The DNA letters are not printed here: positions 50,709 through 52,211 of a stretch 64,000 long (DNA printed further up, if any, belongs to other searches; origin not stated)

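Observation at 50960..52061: Terminal thioester reductase (R) domain in place of a thioesterase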

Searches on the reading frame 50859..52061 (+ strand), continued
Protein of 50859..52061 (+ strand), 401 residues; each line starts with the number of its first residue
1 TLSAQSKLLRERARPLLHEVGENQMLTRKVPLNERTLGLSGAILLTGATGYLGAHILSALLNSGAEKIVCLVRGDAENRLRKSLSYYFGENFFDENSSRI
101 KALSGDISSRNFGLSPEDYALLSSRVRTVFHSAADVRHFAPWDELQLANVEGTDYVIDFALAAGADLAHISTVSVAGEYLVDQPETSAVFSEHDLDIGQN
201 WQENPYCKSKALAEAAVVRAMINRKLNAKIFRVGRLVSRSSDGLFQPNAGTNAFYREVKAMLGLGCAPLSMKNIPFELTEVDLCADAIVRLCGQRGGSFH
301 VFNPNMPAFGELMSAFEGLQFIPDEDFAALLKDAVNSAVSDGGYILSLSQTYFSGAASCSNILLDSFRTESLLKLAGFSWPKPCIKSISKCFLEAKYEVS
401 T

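Call 18: find_related_loci(query=A1, collection=genome_contigs, flank=10000)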
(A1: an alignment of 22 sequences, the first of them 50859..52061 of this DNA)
Query A1 (401 aa) in genome_contigs; peptide patterns used: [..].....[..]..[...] (x = any residue, [..] = any of these).
599 stretches matched a pattern (row limit reached: there are more); 444 encode a relative of the query (tblastn E <= 1e-3); the best 80 are kept; 80 distinct loci.
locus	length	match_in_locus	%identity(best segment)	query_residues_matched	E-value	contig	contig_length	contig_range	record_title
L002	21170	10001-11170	46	3-392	5e-102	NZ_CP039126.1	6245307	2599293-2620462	Blautia producta strain DSM 2950 chromosome, complete genome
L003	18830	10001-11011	42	43-382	1e-76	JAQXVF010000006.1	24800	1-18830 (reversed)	MAG: Bacillota bacterium isolate SUG1553 k141_4312990, whole genome shotgun sequence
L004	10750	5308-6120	45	42-314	5e-70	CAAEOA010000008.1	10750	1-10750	MAG TPA_asm: Ruminococcaceae bacterium, isolate HGM13222, WGS project CAAEOA010000000 data, contig: ERS537327_19_k99_483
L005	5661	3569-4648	38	43-392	7e-68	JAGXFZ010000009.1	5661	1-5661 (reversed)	MAG: Gracilibacter sp. isolate LH_M27 k141_130854, whole genome shotgun sequence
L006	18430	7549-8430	41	30-319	1e-64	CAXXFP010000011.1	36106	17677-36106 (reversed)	MAG: Oscillospiraceae bacterium isolate 6d5ce340-e6f1-4049-a887-7582f2f80bc1 genome assembly, contig: contig_11, whole g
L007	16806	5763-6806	40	40-381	3e-64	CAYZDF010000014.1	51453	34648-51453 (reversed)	MAG TPA_asm: uncultured Gracilibacteraceae bacterium isolate binchicken_co168_128 genome assembly, contig: NODE_1076_len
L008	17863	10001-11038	39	42-381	3e-70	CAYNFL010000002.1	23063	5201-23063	MAG TPA_asm: uncultured Christensenellaceae bacterium isolate SRP192927_co6_817 genome assembly, contig: NODE_4589_lengt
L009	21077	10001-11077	35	41-388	7e-61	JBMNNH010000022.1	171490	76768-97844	MAG: Acetivibrionales bacterium isolate SBF912LR0HQ0143 contig_58526, whole genome shotgun sequence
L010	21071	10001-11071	38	40-389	1e-60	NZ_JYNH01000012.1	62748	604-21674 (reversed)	Desulfosporosinus sp. I2 contig00012, whole genome shotgun sequence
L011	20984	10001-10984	38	43-382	2e-60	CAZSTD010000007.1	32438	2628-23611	MAG TPA_asm: uncultured Blautia sp. isolate SRP313737_co1_246 genome assembly, contig: NODE_2186_length_32438_cov_8.7312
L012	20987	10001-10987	39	44-383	9e-60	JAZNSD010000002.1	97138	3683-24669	MAG: Acutalibacteraceae bacterium isolate T1900044811_TS20190277.MAGScoT_cleanbin_000010 SGB_2785_k141_1822050, whole ge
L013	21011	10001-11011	38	43-389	4e-59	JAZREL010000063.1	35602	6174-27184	MAG: Eubacteriales bacterium isolate T1900045500_YK20190194.MAGScoT_cleanbin_000025 SGB_7488_k141_1046248, whole genome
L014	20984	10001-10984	38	43-382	1e-59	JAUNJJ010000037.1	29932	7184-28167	MAG: Oscillospiraceae bacterium isolate S2A_St_21 NODE_389_length_29932_cov_16.255414, whole genome shotgun sequence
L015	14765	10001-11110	34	11-382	1e-58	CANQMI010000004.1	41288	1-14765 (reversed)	MAG: uncultured Clostridia bacterium isolate Lapin-015__bin10 genome assembly, contig: Lapin-015__NODE_730_length_41288_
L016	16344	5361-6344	38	43-382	3e-58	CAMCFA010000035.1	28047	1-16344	MAG: uncultured Clostridia bacterium isolate SRR17382100_bin.23_metaWRAP_v1.3_MAG genome assembly, contig: ERZ10544632.1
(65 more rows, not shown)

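Call 29: predict_structure(alignment_id=A1)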
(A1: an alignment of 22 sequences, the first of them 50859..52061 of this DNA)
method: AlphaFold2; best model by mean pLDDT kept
length: 401 residues; sequences in the alignment: 22
mean_pLDDT: 89.4   pTM: 0.88
mean pLDDT of the five models: 89.4, 89.1, 88.6, 87.5, 85.5
residues with pLDDT >= 90: 301; 70-90: 58; 50-70: 24; < 50: 18
segments of 3 or more residues with pLDDT < 50: 13-24, 396-401
pLDDT, mean of each block of 10 residues (from residue 1): 62 45 61 90 97 98 97 97 97 97 97 97 98 89 95 98 98 90 91 93 91 97 97 95 91 89 93 92 98 95 94 90 96 79 82 74 93 97 93 57 30
secondary structure, 60 per line:
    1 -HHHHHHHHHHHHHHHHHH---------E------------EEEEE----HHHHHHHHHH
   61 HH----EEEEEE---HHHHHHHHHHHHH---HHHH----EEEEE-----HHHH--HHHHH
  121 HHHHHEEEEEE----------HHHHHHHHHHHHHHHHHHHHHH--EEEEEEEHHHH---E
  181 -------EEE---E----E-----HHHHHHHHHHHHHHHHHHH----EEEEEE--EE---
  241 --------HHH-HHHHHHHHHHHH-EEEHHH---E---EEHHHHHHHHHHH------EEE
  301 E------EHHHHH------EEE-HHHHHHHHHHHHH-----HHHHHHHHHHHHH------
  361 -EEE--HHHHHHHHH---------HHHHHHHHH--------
elements in order: H2-19 E42-46 H51-62 E67-72 H76-88 H92-95 E100-104 H110-113 H116-125 E126-131 H142-163 E166-172 H173-176 E188-190 H205-223 E228-233 H253-264 E266-268 H281-291 E298-301 H309-313 E320-322 H324-336 H342-354 E362-364 H367-375 H385-393

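Call 33: fold_search(model_id=the predicted structure, library=pdb)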
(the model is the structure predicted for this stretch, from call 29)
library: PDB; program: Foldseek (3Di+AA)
matches with E <= 10: 1863; with E <= 0.001: 840
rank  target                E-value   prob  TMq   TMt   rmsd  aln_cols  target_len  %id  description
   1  6vtj                  1.4e-26  1.00  0.77  0.66   3.2       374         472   30  Structure of a thiolation-reductase di-domain from an archaeal non-ribosomal peptide synthetase (released 2020-02-26)
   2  6vtz                  2.0e-25  1.00  0.73  0.79   4.2       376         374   29  Structure of a thiolation-reductase di-domain from an archaeal non-ribosomal peptide synthetase (released 2020-02-26)
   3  4w4t_B                1.8e-23  1.00  0.75  0.77   4.6       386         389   28  The crystal structure of the terminal R domain from the myxalamid PKS-NRPS biosynthetic pathway (released 2015-08-12)
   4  4u7w_A                3.0e-23  1.00  0.76  0.78   4.5       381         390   29  The crystal structure of the terminal R domain from the myxalamid PKS-NRPS biosynthetic pathway (released 2015-08-12)
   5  4w4t_A                3.0e-23  1.00  0.75  0.77   4.7       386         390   28  The crystal structure of the terminal R domain from the myxalamid PKS-NRPS biosynthetic pathway (released 2015-08-12)
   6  4u7w_B                4.3e-23  1.00  0.75  0.76   4.7       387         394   28  The crystal structure of the terminal R domain from the myxalamid PKS-NRPS biosynthetic pathway (released 2015-08-12)
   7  4f6l_B                3.2e-22  1.00  0.74  0.80   3.7       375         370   26  Crystal structure of Aureusimine biosynthetic cluster reductase domain (released 2012-12-12)
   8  4f6c_B                7.6e-22  1.00  0.72  0.78   4.5       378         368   27  Crystal structure of Aureusimine biosynthetic cluster reductase domain (released 2012-12-12)
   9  8v1x_A                9.6e-22  1.00  0.73  0.75   4.6       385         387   23  Crystal structure of polyketide synthase (PKS) thioreductase domain from Streptomyces coelicolor (released 2024-11-27)
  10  4f6c_A                2.7e-21  1.00  0.73  0.79   3.1       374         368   26  Crystal structure of Aureusimine biosynthetic cluster reductase domain (released 2012-12-12)
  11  8v1x_B                4.3e-21  1.00  0.70  0.72   5.1       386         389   24  Crystal structure of polyketide synthase (PKS) thioreductase domain from Streptomyces coelicolor (released 2024-11-27)
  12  4f6l_A                2.9e-20  1.00  0.73  0.77   3.7       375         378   28  Crystal structure of Aureusimine biosynthetic cluster reductase domain (released 2012-12-12)
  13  5msu_B                4.3e-19  1.00  0.68  0.60   5.4       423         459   20  Structure of the R domain of carboxylic acid reductase (CAR) from Mycobacterium marinum in complex with NADP, P21 form (released 2017-07-05)
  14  5msu_C                5.7e-19  1.00  0.69  0.64   5.5       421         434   21  Structure of the R domain of carboxylic acid reductase (CAR) from Mycobacterium marinum in complex with NADP, P21 form (released 2017-07-05)
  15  5msv_B                7.2e-19  1.00  0.72  0.57   5.2       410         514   22  Structure of the phosphopantetheine modified PCP-R didomain of carboxylic acid reductase (CAR) in complex with NADP (released 2017-07-05)
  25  7eoz_A                6.4e-18  1.00  0.67  0.56   6.6       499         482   16  The structure of rice Defective Pollen Wall (DPW) in the complex with its cofactor NADP (released 2022-08-24)
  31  7eoz_B                1.7e-15  1.00  0.64  0.55   7.1       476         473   16  The structure of rice Defective Pollen Wall (DPW) in the complex with its cofactor NADP (released 2022-08-24)
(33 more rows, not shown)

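Call 43: search_protein_families(library=ncbifam, max_evalue=1e-20, proteins=[L002:10001-11170:+, P0002, P0005, P0007, P0008, P0013, P0016, P0022, P0026])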
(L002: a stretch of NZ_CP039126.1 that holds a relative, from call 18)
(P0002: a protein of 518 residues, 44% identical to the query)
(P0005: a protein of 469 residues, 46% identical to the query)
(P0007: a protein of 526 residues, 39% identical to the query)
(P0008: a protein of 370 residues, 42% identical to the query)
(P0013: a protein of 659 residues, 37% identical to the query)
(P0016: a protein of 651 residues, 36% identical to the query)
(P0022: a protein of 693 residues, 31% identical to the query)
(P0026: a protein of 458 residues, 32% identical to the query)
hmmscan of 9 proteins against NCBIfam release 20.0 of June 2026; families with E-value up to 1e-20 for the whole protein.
L002:10001-11170:+ (390 aa): 5 families
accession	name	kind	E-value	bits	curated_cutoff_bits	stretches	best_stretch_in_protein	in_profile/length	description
TIGR01746.1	Thioester-redct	subfamily_domain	3.2e-58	197.7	213.35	1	44-337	2-299/371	thioester reductase domain-containing protein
NF047350.1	aureusi_NRPS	equivalog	1.7e-50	171.2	2500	1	37-338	2024-2321/2373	aureusimine non-ribosomal peptide synthetase AusA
NF005539.0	PRK07201.1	equivalog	2.8e-36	125.5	549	1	44-339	3-286/657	SDR family oxidoreductase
NF038078.1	NRPS_MxcG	equivalog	1.3e-35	122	2300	1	35-335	1076-1374/1442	myxochelin non-ribosomal peptide synthetase MxcG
TIGR03443.1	alpha_am_amid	equivalog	8.3e-31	106.3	1030.1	1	12-289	943-1228/1390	L-aminoadipate-semialdehyde dehydrogenase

P0002 (518 aa): 6 families
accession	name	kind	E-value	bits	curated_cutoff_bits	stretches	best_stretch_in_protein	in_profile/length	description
NF047350.1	aureusi_NRPS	equivalog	5.1e-63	212.7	2500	1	2-502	1873-2355/2373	aureusimine non-ribosomal peptide synthetase AusA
TIGR01746.1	Thioester-redct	subfamily_domain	1.1e-53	182.9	213.35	1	169-511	3-361/371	thioester reductase domain-containing protein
TIGR03443.1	alpha_am_amid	equivalog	1.2e-39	135.6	1030.1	1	2-391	787-1210/1390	L-aminoadipate-semialdehyde dehydrogenase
NF038078.1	NRPS_MxcG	equivalog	1.6e-39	135.1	2300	1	1-425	920-1335/1442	myxochelin non-ribosomal peptide synthetase MxcG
NF005539.0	PRK07201.1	equivalog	8.5e-36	123.9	549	1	169-440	4-264/657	SDR family oxidoreductase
NF041592.1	carboxyl_red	equivalog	2.1e-21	75.3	1300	1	167-428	766-1052/1160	carboxylic acid reductase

P0005 (469 aa): 5 families
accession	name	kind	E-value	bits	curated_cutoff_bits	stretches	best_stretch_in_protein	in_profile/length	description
NF047350.1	aureusi_NRPS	equivalog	2.5e-58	197.2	2500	1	1-413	1929-2317/2373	aureusimine non-ribosomal peptide synthetase AusA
TIGR01746.1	Thioester-redct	subfamily_domain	1.1e-52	179.5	213.35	1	122-421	2-304/371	thioester reductase domain-containing protein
NF038078.1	NRPS_MxcG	equivalog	2.8e-39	134.2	2300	1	2-401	980-1358/1442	myxochelin non-ribosomal peptide synthetase MxcG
NF005539.0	PRK07201.1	equivalog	1.1e-38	133.4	549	1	122-417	3-286/657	SDR family oxidoreductase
TIGR03443.1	alpha_am_amid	equivalog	6.5e-30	103.3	1030.1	1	2-368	854-1229/1390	L-aminoadipate-semialdehyde dehydrogenase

P0007 (526 aa): 5 families
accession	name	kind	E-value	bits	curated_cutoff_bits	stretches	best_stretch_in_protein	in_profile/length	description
NF047350.1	aureusi_NRPS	equivalog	2.2e-55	187.4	2500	1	10-512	1871-2355/2373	aureusimine non-ribosomal peptide synthetase AusA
TIGR01746.1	Thioester-redct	subfamily_domain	6.3e-48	163.9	213.35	1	175-513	1-353/371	thioester reductase domain-containing protein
NF038078.1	NRPS_MxcG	equivalog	1.6e-45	154.9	2300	1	8-514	917-1422/1442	myxochelin non-ribosomal peptide synthetase MxcG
TIGR03443.1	alpha_am_amid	equivalog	4.6e-30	103.8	1030.1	0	174-433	973-1242/1390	L-aminoadipate-semialdehyde dehydrogenase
NF005539.0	PRK07201.1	equivalog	3.6e-29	102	549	1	176-445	3-259/657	SDR family oxidoreductase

P0008 (370 aa): 6 families
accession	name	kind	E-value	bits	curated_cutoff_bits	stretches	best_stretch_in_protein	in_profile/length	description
TIGR01746.1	Thioester-redct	subfamily_domain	9.3e-54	183.1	213.35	1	24-316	2-297/371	thioester reductase domain-containing protein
NF047350.1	aureusi_NRPS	equivalog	4.5e-48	163.1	2500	1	16-315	2022-2317/2373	aureusimine non-ribosomal peptide synthetase AusA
NF005539.0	PRK07201.1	equivalog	3.1e-32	112.1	549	1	25-346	4-312/657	SDR family oxidoreductase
NF038078.1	NRPS_MxcG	equivalog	1.2e-29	102.3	2300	1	14-311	1075-1366/1442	myxochelin non-ribosomal peptide synthetase MxcG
TIGR03443.1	alpha_am_amid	equivalog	5.7e-25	86.9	1030.1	1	17-269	968-1228/1390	L-aminoadipate-semialdehyde dehydrogenase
NF041592.1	carboxyl_red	equivalog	4.4e-21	74.3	1300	1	19-251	762-1005/1160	carboxylic acid reductase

P0013 (659 aa): 12 families
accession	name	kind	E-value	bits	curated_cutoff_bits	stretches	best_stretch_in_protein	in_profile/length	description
NF047350.1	aureusi_NRPS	equivalog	2e-126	423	2500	1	4-654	1755-2370/2373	aureusimine non-ribosomal peptide synthetase AusA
NF038078.1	NRPS_MxcG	equivalog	1.6e-76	257.7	2300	1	3-589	797-1372/1442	myxochelin non-ribosomal peptide synthetase MxcG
TIGR03443.1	alpha_am_amid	equivalog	2.5e-67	227.3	1030.1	1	124-591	785-1283/1390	L-aminoadipate-semialdehyde dehydrogenase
TIGR01746.1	Thioester-redct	subfamily_domain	5.2e-60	203.6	213.35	1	285-657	1-370/371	thioester reductase domain-containing protein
NF041803.1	NRPS_SolG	exception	7.2e-53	179.5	2200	1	3-244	902-1155/1163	solanimycin non-ribosomal peptide synthetase SolG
NF004282.0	PRK05691.1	subfamily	9.2e-52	174.6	4090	1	2-215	1462-1675/4334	non-ribosomal peptide synthase/polyketide synthase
NF007605.2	PRK10252.1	equivalog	1.9e-35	121.7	2400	1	1-243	790-1040/1292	enterobactin non-ribosomal peptide synthetase EntF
TIGR01733.1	AA-adenyl-dom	subfamily_domain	2.3e-35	122.2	317.4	1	3-97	313-407/409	amino acid adenylation domain-containing protein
NF003417.0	PRK04813.1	subfamily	7.8e-31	107.2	476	1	4-163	340-501/505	D-alanine--poly(phosphoribitol) ligase subunit DltA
TIGR01734.1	D-ala-DACP-lig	equivalog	1.2e-30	106.5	559.85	1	4-163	338-500/504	D-alanine--poly(phosphoribitol) ligase subunit DltA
NF041592.1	carboxyl_red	equivalog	1.8e-27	95.4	1300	1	281-580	762-1076/1160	carboxylic acid reductase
NF005539.0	PRK07201.1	equivalog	2.2e-27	96.1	549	1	286-568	3-262/657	SDR family oxidoreductase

P0016 (651 aa): 11 families
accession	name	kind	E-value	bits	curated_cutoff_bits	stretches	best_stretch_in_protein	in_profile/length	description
NF047350.1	aureusi_NRPS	equivalog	2.2e-134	449.4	2500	1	6-640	1757-2364/2373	aureusimine non-ribosomal peptide synthetase AusA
NF038078.1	NRPS_MxcG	equivalog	1.4e-70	238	2300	1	5-594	799-1383/1442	myxochelin non-ribosomal peptide synthetase MxcG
NF004282.0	PRK05691.1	subfamily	4.3e-63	212.2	4090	1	3-249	2526-2779/4334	non-ribosomal peptide synthase/polyketide synthase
TIGR03443.1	alpha_am_amid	equivalog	1.3e-54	185.2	1030.1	1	124-600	785-1298/1390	L-aminoadipate-semialdehyde dehydrogenase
NF041803.1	NRPS_SolG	exception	7.8e-52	176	2200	1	4-245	903-1155/1163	solanimycin non-ribosomal peptide synthetase SolG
TIGR01746.1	Thioester-redct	subfamily_domain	2.1e-43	149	213.35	1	290-649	2-370/371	thioester reductase domain-containing protein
TIGR01733.1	AA-adenyl-dom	subfamily_domain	1.6e-36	126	317.4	1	2-100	312-409/409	amino acid adenylation domain-containing protein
NF007605.2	PRK10252.1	equivalog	3e-35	121.1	2400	1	1-252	790-1048/1292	enterobactin non-ribosomal peptide synthetase EntF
NF003417.0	PRK04813.1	subfamily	4.8e-31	107.9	476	1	2-161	338-499/505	D-alanine--poly(phosphoribitol) ligase subunit DltA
TIGR01734.1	D-ala-DACP-lig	equivalog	5.3e-31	107.7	559.85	1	2-162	336-499/504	D-alanine--poly(phosphoribitol) ligase subunit DltA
TIGR03098.1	ligase_PEP_1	hypoth_equivalog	4.1e-22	78.3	592.35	1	8-161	355-514/517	acyl-CoA ligase (AMP-forming), exosortase A system-associated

P0022 (693 aa): 13 families
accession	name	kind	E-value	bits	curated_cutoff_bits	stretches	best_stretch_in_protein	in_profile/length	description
NF038078.1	NRPS_MxcG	equivalog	8.6e-148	493.8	2300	1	4-685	761-1439/1442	myxochelin non-ribosomal peptide synthetase MxcG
TIGR03443.1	alpha_am_amid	equivalog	6.8e-102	341.8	1030.1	1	167-615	785-1282/1390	L-aminoadipate-semialdehyde dehydrogenase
TIGR01746.1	Thioester-redct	subfamily_domain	5.2e-93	312.2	213.35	1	327-684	2-370/371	thioester reductase domain-containing protein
NF047350.1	aureusi_NRPS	equivalog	6.6e-87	291.9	2500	1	16-593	1731-2297/2373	aureusimine non-ribosomal peptide synthetase AusA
NF004282.0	PRK05691.1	subfamily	1.3e-70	237.2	4090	1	7-292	1430-1706/4334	non-ribosomal peptide synthase/polyketide synthase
NF041803.1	NRPS_SolG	exception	3.4e-69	233.6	2200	1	16-288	878-1152/1163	solanimycin non-ribosomal peptide synthetase SolG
NF007605.2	PRK10252.1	equivalog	2.3e-55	187.7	2400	1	16-294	768-1044/1292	enterobactin non-ribosomal peptide synthetase EntF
TIGR01733.1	AA-adenyl-dom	subfamily_domain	6.1e-50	170.2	317.4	1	11-134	285-409/409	amino acid adenylation domain-containing protein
NF041592.1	carboxyl_red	equivalog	3.7e-43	147.4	1300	1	228-624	645-1096/1160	carboxylic acid reductase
NF003417.0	PRK04813.1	subfamily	2.9e-38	131.7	476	1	18-204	317-499/505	D-alanine--poly(phosphoribitol) ligase subunit DltA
TIGR01734.1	D-ala-DACP-lig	equivalog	3.5e-38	131.4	559.85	1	18-204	315-498/504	D-alanine--poly(phosphoribitol) ligase subunit DltA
NF005539.0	PRK07201.1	equivalog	6.3e-34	117.7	549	1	328-667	4-339/657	SDR family oxidoreductase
TIGR03098.1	ligase_PEP_1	hypoth_equivalog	8.5e-28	97.1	592.35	1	18-204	328-514/517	acyl-CoA ligase (AMP-forming), exosortase A system-associated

P0026 (458 aa): 6 families
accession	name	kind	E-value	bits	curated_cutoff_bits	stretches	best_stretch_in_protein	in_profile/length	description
TIGR01746.1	Thioester-redct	subfamily_domain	3.4e-100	335.9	213.35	1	90-454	1-370/371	thioester reductase domain-containing protein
TIGR03443.1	alpha_am_amid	equivalog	1.7e-84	284.2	1030.1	1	5-455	867-1356/1390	L-aminoadipate-semialdehyde dehydrogenase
NF038078.1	NRPS_MxcG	equivalog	1.6e-80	270.9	2300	1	1-455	987-1439/1442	myxochelin non-ribosomal peptide synthetase MxcG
NF041592.1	carboxyl_red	equivalog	2.3e-44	151.4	1300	1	85-398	761-1103/1160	carboxylic acid reductase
NF005539.0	PRK07201.1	equivalog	6.4e-39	134.2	549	1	91-354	3-256/657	SDR family oxidoreductase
NF047350.1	aureusi_NRPS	equivalog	1.2e-33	115.2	2500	1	89-349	2028-2286/2373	aureusimine non-ribosomal peptide synthetase AusA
